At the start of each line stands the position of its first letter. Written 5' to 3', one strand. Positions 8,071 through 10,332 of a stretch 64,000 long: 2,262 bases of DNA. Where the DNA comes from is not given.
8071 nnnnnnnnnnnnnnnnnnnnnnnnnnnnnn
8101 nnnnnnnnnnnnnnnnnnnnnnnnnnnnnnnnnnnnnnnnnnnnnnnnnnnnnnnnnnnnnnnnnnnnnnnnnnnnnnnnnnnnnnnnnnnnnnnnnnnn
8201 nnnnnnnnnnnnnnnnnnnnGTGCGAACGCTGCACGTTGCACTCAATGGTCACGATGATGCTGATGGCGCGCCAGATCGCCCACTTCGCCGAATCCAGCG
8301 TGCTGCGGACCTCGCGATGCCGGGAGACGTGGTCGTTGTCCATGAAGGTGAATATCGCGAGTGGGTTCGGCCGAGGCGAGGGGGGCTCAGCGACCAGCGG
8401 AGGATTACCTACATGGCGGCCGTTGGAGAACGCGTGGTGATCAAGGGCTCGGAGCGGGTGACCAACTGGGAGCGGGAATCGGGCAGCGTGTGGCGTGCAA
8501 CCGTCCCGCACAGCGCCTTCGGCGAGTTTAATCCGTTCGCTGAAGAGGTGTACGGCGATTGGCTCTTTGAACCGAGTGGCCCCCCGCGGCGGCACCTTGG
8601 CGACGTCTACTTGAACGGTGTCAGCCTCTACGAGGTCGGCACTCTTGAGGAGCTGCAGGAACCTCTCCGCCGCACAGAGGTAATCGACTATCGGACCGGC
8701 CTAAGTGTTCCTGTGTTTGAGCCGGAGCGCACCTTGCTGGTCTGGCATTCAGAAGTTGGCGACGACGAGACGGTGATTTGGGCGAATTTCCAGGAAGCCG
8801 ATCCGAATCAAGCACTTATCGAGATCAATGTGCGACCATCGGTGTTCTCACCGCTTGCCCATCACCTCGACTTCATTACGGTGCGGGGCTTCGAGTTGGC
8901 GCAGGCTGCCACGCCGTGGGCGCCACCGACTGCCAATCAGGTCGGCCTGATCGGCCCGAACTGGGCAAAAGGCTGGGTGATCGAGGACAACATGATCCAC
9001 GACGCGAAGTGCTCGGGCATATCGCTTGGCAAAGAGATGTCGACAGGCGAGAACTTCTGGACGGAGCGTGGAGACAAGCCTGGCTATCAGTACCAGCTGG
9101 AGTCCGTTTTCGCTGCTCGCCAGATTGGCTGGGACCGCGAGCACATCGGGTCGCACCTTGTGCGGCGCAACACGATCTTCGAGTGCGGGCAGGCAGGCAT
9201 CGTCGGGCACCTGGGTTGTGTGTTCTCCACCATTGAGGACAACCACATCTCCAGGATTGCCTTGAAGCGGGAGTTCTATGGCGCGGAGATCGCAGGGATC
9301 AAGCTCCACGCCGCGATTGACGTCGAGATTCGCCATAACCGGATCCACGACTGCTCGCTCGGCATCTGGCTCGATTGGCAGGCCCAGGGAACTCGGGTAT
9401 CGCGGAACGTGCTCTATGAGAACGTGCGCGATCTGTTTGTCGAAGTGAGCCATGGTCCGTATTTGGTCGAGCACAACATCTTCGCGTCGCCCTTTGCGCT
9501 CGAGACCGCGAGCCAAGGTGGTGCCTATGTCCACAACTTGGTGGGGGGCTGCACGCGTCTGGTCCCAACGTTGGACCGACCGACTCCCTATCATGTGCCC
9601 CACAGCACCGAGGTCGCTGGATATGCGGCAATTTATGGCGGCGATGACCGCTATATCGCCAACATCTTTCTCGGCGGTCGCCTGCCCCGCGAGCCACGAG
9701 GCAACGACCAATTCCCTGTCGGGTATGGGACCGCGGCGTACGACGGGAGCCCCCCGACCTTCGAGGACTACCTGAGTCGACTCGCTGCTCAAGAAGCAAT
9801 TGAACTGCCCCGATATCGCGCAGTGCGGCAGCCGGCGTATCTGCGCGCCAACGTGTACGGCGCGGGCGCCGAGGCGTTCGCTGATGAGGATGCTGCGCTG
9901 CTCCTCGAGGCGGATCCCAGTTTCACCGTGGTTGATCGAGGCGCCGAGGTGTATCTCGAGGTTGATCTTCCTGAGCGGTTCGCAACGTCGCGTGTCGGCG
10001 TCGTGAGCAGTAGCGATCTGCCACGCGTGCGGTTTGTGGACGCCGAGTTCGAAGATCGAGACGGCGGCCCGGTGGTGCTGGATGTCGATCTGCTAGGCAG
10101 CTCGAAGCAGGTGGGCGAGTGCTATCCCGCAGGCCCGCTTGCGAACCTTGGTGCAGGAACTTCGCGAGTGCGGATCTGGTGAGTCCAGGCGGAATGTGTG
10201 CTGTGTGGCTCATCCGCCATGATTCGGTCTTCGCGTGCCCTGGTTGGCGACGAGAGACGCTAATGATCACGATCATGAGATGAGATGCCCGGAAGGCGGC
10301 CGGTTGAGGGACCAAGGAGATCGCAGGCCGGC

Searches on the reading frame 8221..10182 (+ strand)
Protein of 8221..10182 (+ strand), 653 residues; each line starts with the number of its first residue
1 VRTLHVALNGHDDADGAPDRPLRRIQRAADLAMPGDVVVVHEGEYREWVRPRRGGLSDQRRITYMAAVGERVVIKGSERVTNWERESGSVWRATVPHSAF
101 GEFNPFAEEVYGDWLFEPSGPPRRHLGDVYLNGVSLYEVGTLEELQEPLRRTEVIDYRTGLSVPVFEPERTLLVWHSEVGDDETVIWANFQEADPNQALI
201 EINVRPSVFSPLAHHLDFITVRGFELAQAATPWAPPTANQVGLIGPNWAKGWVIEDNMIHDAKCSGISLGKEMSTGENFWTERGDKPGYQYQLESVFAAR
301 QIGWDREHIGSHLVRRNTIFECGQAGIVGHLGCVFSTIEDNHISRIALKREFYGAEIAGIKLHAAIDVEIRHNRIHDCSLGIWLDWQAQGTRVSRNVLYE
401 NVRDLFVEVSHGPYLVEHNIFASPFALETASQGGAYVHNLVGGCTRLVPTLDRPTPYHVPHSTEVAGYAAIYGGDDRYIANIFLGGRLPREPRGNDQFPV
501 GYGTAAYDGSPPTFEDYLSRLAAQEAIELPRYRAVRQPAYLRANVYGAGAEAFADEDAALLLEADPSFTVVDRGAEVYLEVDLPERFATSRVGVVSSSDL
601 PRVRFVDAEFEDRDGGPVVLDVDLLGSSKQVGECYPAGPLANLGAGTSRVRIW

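Call 22: search_protein_families(library=pfam, proteins=[window:8221-10182:+], max_evalue=0.00001)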
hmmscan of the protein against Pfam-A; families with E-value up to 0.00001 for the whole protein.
window:8221-10182:+ (653 aa): 2 families
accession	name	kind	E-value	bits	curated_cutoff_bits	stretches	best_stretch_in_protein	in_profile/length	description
PF21258.2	Glyco_hydro_120_ins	-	1.5e-40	138.8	27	1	80-202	1-121/121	Glycoside hydrolase 120, insertion domain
PF13229.12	Beta_helix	-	1.7e-08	34.7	25.9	1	312-425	34-138/158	Right handed beta helix region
